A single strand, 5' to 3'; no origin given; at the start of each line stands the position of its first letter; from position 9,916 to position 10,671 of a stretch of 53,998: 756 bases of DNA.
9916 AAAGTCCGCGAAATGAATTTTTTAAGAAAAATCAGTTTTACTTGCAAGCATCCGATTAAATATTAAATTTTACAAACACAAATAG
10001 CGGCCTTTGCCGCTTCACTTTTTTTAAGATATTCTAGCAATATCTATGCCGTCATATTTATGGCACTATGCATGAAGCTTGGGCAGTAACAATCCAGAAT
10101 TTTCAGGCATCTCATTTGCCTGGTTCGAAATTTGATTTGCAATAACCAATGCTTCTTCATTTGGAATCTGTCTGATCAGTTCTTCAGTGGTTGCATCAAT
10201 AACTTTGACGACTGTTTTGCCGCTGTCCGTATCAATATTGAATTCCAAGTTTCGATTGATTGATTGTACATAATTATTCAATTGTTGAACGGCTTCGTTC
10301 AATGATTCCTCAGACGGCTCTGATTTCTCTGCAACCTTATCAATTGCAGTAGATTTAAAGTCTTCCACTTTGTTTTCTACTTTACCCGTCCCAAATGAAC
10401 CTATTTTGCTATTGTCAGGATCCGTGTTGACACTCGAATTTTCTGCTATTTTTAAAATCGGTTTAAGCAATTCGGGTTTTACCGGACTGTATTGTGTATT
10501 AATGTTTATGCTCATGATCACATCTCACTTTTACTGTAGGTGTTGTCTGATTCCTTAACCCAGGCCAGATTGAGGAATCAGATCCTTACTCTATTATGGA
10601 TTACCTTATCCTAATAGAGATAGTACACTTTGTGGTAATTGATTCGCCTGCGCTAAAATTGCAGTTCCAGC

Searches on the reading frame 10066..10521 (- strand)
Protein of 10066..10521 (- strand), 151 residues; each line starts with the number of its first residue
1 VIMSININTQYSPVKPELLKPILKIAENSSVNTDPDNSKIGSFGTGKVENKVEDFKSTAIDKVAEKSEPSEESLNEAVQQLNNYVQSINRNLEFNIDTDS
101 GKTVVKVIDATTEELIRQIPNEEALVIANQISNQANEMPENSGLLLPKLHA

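Call 7: search_protein_families(library=pfam, proteins=[window:10066-10521:-], max_evalue=0.01)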
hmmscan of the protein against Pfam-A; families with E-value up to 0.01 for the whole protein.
window:10066-10521:- (151 aa): 2 families
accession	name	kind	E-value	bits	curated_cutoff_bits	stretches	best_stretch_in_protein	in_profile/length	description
PF03646.20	FlaG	-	5.2e-22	78.3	23.8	1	48-133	8-93/101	FlaG protein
PF02870.21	Methyltransf_1N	-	0.004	18.1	21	1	57-97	31-70/71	6-O-methylguanine DNA methyltransferase, ribonuclease-like domain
